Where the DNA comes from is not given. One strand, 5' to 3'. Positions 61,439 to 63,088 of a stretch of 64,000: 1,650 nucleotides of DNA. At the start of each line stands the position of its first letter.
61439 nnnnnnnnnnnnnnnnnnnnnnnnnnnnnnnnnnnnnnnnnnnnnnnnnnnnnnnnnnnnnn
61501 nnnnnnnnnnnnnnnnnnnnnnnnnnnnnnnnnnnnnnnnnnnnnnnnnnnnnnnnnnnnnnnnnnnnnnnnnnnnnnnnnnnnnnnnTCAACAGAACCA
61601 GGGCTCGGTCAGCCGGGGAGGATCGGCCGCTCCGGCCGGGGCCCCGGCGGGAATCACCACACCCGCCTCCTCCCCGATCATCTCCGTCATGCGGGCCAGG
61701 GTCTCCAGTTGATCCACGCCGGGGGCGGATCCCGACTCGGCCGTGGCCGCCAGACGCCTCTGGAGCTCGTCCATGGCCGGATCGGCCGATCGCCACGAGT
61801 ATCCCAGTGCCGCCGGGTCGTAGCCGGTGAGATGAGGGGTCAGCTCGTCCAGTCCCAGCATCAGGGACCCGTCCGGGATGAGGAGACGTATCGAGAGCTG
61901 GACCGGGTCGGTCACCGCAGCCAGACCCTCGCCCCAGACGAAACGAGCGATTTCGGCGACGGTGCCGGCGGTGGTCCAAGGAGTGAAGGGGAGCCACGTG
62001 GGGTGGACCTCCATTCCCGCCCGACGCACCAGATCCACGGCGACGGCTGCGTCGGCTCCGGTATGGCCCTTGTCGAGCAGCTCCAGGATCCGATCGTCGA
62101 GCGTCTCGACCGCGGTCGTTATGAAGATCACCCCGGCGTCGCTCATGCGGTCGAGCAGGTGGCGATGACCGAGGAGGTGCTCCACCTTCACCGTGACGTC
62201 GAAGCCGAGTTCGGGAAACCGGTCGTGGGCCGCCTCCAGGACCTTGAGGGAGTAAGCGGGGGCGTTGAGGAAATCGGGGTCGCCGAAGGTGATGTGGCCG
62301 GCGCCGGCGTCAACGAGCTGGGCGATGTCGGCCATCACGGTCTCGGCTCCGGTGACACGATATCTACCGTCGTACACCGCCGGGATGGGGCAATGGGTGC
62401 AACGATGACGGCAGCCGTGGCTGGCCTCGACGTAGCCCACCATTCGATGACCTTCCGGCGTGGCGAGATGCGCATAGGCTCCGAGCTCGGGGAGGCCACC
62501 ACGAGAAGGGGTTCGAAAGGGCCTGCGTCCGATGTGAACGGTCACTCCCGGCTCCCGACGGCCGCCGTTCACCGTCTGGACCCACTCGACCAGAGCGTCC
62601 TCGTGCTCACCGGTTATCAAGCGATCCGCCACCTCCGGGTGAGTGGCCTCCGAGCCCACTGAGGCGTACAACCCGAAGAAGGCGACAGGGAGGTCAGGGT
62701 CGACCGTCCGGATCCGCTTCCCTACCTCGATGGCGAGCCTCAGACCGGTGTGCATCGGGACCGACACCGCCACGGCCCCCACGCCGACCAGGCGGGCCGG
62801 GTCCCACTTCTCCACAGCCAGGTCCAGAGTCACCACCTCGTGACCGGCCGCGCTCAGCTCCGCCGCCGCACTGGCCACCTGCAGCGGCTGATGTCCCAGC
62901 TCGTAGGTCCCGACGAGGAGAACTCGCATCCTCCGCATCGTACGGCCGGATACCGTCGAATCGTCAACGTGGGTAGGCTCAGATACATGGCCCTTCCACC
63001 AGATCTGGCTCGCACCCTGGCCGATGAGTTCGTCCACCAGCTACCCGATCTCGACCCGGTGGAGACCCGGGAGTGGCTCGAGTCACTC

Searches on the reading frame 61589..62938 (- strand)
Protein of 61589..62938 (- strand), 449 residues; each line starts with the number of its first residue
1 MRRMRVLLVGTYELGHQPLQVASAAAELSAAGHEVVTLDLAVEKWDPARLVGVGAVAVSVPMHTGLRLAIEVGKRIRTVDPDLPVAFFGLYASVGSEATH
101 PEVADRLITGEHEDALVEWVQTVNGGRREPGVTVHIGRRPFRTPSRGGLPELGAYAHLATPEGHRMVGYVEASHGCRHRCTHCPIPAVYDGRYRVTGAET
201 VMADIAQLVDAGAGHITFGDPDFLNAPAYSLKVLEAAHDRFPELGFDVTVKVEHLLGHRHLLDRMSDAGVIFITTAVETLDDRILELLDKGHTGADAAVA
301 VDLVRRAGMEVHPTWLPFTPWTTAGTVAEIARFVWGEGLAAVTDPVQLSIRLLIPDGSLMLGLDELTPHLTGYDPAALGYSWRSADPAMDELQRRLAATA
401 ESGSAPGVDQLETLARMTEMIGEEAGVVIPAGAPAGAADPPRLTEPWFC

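Call 5: search_protein_families(library=pfam, proteins=[window:61589-62938:-], max_evalue=0.01)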
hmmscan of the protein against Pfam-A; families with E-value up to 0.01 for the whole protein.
window:61589-62938:- (449 aa): 2 families
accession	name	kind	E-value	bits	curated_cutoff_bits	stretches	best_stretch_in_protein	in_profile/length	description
PF04055.27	Radical_SAM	-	1.8e-16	61.2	29.5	1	172-311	3-143/166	Radical SAM superfamily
PF02310.24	B12-binding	-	6.6e-07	29.6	32.1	1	7-118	3-119/121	B12 binding domain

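Call 6: search_protein_families(library=ncbifam, proteins=[window:61589-62938:-], max_evalue=0.01)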
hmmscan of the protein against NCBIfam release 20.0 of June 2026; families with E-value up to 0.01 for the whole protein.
window:61589-62938:- (449 aa): 19 families
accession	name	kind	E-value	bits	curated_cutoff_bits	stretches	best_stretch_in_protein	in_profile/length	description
NF040546.1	rSAM_CUAEP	equivalog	2.2e-149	498.1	500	1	6-449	1-457/468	CUAEP/CCAEP-tail radical SAM (seleno)protein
NF040542.1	rSAM_RCCLKC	equivalog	1.4e-78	264.9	450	1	6-403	1-414/423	arsinothricin biosynthesis radical SAM protein ArsL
TIGR04295.1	B12_rSAM_oligo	hypoth_equivalog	5.9e-11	41.7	400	1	169-291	202-315/422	TIGR04295 family B12-binding domain-containing radical SAM protein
TIGR04072.2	rSAM_ladder_B12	equivalog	1.2e-10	40.6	360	1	104-303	121-315/443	lipid biosynthesis B12-binding/radical SAM protein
TIGR04013.1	B12_SAM_MJ_1487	hypoth_equivalog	1.8e-09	36.9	251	1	89-221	77-205/382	TIGR04013 family B12-binding domain/radical SAM domain-containing protein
TIGR04367.1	HpnR_B12_rSAM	equivalog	3.1e-09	35.9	650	1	16-311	20-327/490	hopanoid C-3 methylase HpnR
TIGR03975.1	rSAM_ocin_1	subfamily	1e-08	34.2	281.85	1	169-312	263-405/606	RiPP maturation radical SAM C-methyltransferase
NF050148.1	rSAM_ApyD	equivalog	3.4e-08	32.3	750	1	69-311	90-340/645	RiPP biosynthesis radical SAM protein ApyD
TIGR03471.1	HpnJ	equivalog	2.4e-07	30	577.6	1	172-333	202-361/472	hopanoid biosynthesis associated radical SAM protein HpnJ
TIGR04479.1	bcpD_PhpK_rSAM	subfamily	8.6e-07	27.7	600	1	169-333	243-405/504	PhpK family radical SAM P-methyltransferase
TIGR04014.1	B12_SAM_MJ_0865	equivalog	1e-06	27.8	360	1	169-216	162-209/434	methyl-coenzyme M reductase glutamine C-methyltransferase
TIGR01125.1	TIGR01125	equivalog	3.3e-06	26.4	356.95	1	164-216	134-185/432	30S ribosomal protein S12 methylthiotransferase RimO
NF045585.1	rSAM_slr0320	equivalog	0.0001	21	775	1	170-230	238-298/511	photosystem II high light acclimation radical SAM protein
TIGR01579.1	MiaB-like-C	equivalog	0.00012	21.5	357.05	1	165-212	138-184/416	tRNA (N(6)-L-threonylcarbamoyladenosine(37)-C(2))-methylthiotransferase MtaB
TIGR00089.1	TIGR00089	subfamily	0.00012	21.1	251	1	164-217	137-189/429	MiaB/RimO family radical SAM methylthiotransferase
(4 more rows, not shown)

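Call 16: find_homologous_proteins(query=window:61592-62938:-)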
Query seq(449 aa) (449 aa): 7003 proteins with E <= 0.001 among 8000 candidates; the best 120 are listed.
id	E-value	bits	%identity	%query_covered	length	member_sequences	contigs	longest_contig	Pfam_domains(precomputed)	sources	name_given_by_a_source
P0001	3.4e-297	1004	100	99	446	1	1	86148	PF04055.28,PF02310.25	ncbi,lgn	-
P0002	7.6e-212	722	73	99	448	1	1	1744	PF04055.28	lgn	-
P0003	9.5e-211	719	73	100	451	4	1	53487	PF04055.28,PF02310.25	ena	-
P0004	1.8e-202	692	70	99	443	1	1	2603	PF04055.28,PF02310.25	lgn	-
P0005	1.7e-198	678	70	99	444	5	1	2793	PF04055.28,PF02310.25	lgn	-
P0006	8.9e-197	673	70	99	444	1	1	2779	PF04055.28,PF02310.25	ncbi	ncbi:MAG: CUAEP/CCAEP-tail radical SAM (seleno)protein [Actinomycetota bacterium]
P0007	1.0e-196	673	68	99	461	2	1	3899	PF04055.28,PF02310.25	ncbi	ncbi:MAG: CUAEP/CCAEP-tail radical SAM (seleno)protein [Acidimicrobiia bacterium]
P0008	4.3e-196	670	68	99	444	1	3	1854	PF04055.28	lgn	-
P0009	5.5e-196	670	69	100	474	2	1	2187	PF04055.28,PF02310.25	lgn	-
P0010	8.2e-196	670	67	99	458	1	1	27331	PF04055.28,PF02310.25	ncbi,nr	ncbi:MAG TPA: CUAEP/CCAEP-tail radical SAM protein [Acidimicrobiia bacterium]|nr:CUAEP/CCAEP-tail ra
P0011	1.9e-195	668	68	99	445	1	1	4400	PF04055.28,PF02310.25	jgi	jgi:radical SAM superfamily enzyme YgiQ (UPF0313 family)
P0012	8.1e-193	660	68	99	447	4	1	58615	PF04055.28,PF02310.25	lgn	-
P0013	3.4e-192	658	67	99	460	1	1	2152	PF04055.28,PF02310.25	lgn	-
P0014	3.9e-191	654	67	99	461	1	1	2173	PF04055.28,PF02310.25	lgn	-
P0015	4.2e-190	651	66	99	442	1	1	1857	PF04055.28,PF02310.25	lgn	-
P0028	2.6e-183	628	67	99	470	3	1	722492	PF04055.28,PF02310.25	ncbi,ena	-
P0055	1.1e-147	511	56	99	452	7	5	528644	PF04055.28,PF02310.25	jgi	jgi:radical SAM superfamily enzyme YgiQ (UPF0313 family)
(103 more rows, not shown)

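Call 18: find_encoding_contigs(protein=P0001, flank=10000, max_places=3)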
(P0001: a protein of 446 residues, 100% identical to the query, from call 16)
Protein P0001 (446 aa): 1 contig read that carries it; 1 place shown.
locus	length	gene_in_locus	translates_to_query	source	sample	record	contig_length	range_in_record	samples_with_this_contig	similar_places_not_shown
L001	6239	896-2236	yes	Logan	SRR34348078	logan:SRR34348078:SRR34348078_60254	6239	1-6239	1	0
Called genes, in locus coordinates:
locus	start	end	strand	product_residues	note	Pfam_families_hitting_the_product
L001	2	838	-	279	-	?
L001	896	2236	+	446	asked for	PF02310:B12-binding (weak), PF04055:Radical_SAM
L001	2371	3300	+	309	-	PF00005:ABC_tran, PF13304:AAA_21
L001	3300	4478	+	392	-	PF12679:ABC2_membrane_2, PF12698:ABC2_membrane_3, PF01061:ABC2_membrane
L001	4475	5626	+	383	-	PF12679:ABC2_membrane_2 (weak), PF12698:ABC2_membrane_3, PF01061:ABC2_membrane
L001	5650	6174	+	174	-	-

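Call 19: find_encoding_contigs(protein=P0003, flank=10000, max_places=3)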
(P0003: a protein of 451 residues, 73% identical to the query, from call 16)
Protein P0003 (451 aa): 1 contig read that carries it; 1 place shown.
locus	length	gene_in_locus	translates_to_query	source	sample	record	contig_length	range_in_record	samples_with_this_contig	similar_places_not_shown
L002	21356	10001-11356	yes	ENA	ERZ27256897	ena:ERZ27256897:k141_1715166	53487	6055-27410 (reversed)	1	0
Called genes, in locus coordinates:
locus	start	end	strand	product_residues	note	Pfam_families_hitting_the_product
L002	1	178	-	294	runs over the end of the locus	PF13622:4HBT_3, PF20789:4HBT_3C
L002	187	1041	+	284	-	-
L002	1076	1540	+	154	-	PF00994:MoCF_biosynth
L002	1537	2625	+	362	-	PF02625:XdhC_CoxI, PF13478:XdhC_C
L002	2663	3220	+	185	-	PF06240:COXG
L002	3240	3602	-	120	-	PF14464:Prok-JAB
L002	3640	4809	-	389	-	PF00581:Rhodanese, PF00899:ThiF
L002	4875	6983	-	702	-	PF01966:HD, PF13487:HD_5, PF17892:Cadherin_5, PF17963:Big_9, PF17803:Cadherin_4, PF17892:Cadherin_5, PF17963:Big_9, PF17803:Cadherin_4, +2 more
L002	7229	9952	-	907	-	PF28598:PDH_E1_N, PF00456:Transketolase_N, PF17831:PDH_E1_M, PF22613:Transketolase_C_1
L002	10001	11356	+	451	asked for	PF02310:B12-binding (faint), PF04055:Radical_SAM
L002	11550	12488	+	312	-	PF00005:ABC_tran, PF13304:AAA_21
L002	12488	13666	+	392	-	PF12679:ABC2_membrane_2, PF12698:ABC2_membrane_3, PF01061:ABC2_membrane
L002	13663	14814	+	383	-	PF12679:ABC2_membrane_2, PF12698:ABC2_membrane_3, PF01061:ABC2_membrane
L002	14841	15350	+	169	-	-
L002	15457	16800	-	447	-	-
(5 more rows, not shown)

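Call 20: find_encoding_contigs(protein=P0012, flank=10000, max_places=3)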
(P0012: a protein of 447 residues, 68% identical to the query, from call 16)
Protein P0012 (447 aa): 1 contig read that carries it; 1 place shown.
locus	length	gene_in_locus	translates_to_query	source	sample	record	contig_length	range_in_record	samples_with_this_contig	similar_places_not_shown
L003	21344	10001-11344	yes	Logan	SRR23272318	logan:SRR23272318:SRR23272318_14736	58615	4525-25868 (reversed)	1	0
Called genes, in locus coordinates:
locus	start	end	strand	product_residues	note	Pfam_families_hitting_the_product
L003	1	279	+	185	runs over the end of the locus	PF06240:COXG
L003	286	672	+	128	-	PF13473:Cupredoxin_1 (faint), PF00127:Copper-bind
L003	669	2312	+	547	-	PF22842:Pel9A-like_beta_helix (weak), PF13229:Beta_helix, PF13396:PLDc_N (weak)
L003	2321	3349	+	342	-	PF07732:Cu-oxidase_3, PF07731:Cu-oxidase_2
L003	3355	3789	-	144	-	PF14464:Prok-JAB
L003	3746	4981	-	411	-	PF00581:Rhodanese, PF00899:ThiF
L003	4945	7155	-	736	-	PF01966:HD, PF13487:HD_5, PF17892:Cadherin_5, PF17963:Big_9, PF17803:Cadherin_4, PF17892:Cadherin_5, PF17963:Big_9, PF17803:Cadherin_4, +2 more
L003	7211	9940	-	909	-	PF28598:PDH_E1_N, PF00456:Transketolase_N, PF17831:PDH_E1_M, PF22613:Transketolase_C_1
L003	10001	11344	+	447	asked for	PF02310:B12-binding (weak), PF04055:Radical_SAM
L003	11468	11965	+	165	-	-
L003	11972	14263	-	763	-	PF01553:Acyltransferase, PF19277:GPAT_C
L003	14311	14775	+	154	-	PF02580:Tyr_Deacylase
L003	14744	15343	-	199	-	PF02660:G3P_acyltransf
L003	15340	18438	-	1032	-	PF00580:UvrD-helicase, PF13245:AAA_19, PF13604:AAA_30 (faint), PF13361:UvrD_C, PF13538:UvrD_C_2 (faint), PF01930:Cas_Cas4 (faint), PF12705:PDDEXK_1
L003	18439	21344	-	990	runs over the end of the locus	PF00580:UvrD-helicase, PF13245:AAA_19, PF13538:UvrD_C_2 (faint), PF13361:UvrD_C, PF10926:DUF2800, PF12705:PDDEXK_1, PF01930:Cas_Cas4 (faint)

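Call 22: find_related_loci(query=A1, collection=genome_contigs, flank=10000)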
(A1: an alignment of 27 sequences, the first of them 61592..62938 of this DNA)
Query A1 (449 aa) in genome_contigs; peptide patterns used: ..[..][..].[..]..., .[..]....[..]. (x = any residue, [..] = any of these).
600 stretches matched a pattern (row limit reached: there are more); 576 encode a relative of the query (tblastn E <= 1e-3); the best 80 are kept; 80 distinct loci.
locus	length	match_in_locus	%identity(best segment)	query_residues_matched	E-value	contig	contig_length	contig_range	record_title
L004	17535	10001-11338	67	2-449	0e+0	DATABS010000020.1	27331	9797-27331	MAG TPA_asm: Acidimicrobiia bacterium isolate SMAG_U6704 k141_333670, whole genome shotgun sequence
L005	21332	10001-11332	50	4-449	1e-141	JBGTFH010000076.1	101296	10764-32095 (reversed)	MAG: Acidimicrobiia bacterium isolate JTS-RE187 k141_10193203, whole genome shotgun sequence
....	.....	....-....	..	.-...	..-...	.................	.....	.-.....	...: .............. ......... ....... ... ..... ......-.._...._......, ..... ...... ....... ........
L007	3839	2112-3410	53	4-449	3e-144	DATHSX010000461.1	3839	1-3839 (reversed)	MAG TPA_asm: Acidimicrobiia bacterium isolate SMAG_U16062 k141_150682, whole genome shotgun sequence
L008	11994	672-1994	52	6-449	3e-137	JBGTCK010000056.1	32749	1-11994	MAG: Acidimicrobiia bacterium isolate JTS-RE118 k141_1341377, whole genome shotgun sequence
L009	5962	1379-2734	50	4-449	2e-137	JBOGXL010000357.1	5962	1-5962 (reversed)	MAG: Actinomycetota bacterium isolate M3-S_metawrap_bin.66 k127_3108535, whole genome shotgun sequence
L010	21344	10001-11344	49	4-449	6e-136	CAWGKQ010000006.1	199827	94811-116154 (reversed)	MAG: uncultured Actinomycetes bacterium isolate MFD02199.bin.2.54 genome assembly, contig: contig_27048, whole genome sh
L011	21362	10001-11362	50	4-449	5e-136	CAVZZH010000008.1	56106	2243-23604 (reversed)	MAG: uncultured Solirubrobacterales bacterium isolate MFD06085.bin.2.69 genome assembly, contig: contig_16420, whole gen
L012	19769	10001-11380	50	4-449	1e-135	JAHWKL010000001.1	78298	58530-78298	MAG: Actinomycetota bacterium isolate 0813_bin15 NODE_1_length_78298_cov_21.621253, whole genome shotgun sequence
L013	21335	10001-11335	50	4-449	3e-135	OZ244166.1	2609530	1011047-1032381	MAG: Acidimicrobiia bacterium isolate d3657b15-20e7-4375-8b11-4b40448e64b8 genome assembly, chromosome: 1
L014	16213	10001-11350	54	4-449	6e-135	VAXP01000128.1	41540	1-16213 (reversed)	MAG: Actinobacteria bacterium isolate AC_35 14_0903_12_20cm_scaffold_628, whole genome shotgun sequence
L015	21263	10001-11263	52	4-449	7e-135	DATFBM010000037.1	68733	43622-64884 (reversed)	MAG TPA_asm: Acidimicrobiia bacterium isolate SMAG_U8528 k141_1589503, whole genome shotgun sequence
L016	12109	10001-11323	51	6-449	2e-134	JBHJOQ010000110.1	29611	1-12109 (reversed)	MAG: Acidimicrobiia bacterium isolate al_S4C811 S4Ck119_689793, whole genome shotgun sequence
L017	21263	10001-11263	51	4-449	2e-134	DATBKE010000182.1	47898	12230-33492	MAG TPA_asm: Acidimicrobiia bacterium isolate SMAG_U3938 k141_4485167, whole genome shotgun sequence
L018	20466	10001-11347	50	4-449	2e-134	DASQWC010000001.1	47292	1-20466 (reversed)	MAG TPA_asm: Actinomycetota bacterium isolate SMAG_U11003 k141_519560, whole genome shotgun sequence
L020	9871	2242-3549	51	4-449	1e-133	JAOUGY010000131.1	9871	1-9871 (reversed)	MAG: Acidimicrobiia bacterium isolate 4_1_May_SF_Bin47 4_1_May_SF_Bin47_scaffold_2985_c1, whole genome shotgun sequence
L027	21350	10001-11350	49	4-449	1e-129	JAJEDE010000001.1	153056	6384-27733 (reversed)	MAG: Chloroflexota bacterium isolate jk18xAbins.55 k141_461666, whole genome shotgun sequence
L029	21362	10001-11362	47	2-449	1e-128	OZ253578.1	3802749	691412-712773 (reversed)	MAG: Chloroflexota bacterium isolate 48853afe-6264-4d68-b03e-03448b293cf5 genome assembly, chromosome: 1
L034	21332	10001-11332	49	2-449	3e-127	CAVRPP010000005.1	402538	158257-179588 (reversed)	MAG: uncultured Actinomycetota bacterium isolate MFD03551.bin.1.99 genome assembly, contig: contig_18440, whole genome s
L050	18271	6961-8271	50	4-449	1e-120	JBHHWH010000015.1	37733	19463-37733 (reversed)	MAG: Acidimicrobiia bacterium isolate S.2_sp3_bin.30 NODE_113_length_37733_cov_6.595892, whole genome shotgun sequence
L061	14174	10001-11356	43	3-449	2e-115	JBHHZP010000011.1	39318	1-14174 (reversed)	MAG: Acidiferrobacterales bacterium isolate Maj_1_bin.19 NODE_353_length_39318_cov_8.465018, whole genome shotgun sequen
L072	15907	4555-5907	41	6-449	3e-113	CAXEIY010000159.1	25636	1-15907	MAG TPA_asm: uncultured Planctomycetia bacterium isolate ERR598958_concoct_48 genome assembly, contig: ERZ842555.553804,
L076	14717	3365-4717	45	6-449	1e-112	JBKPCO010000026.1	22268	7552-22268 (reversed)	MAG: Candidatus Methylomirabilota bacterium isolate GB_EKS_MAG_00049 GB_EKS_000001058150, whole genome shotgun sequence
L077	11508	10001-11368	47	7-449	4e-112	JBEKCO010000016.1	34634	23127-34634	MAG: Acidimicrobiales bacterium isolate SPRUCE 161 SPRUCE_161_16, whole genome shotgun sequence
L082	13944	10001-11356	44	1-449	6e-112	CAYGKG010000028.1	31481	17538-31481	MAG TPA_asm: uncultured Alphaproteobacteria bacterium isolate ERP117304_co1_208 genome assembly, contig: NODE_1544_lengt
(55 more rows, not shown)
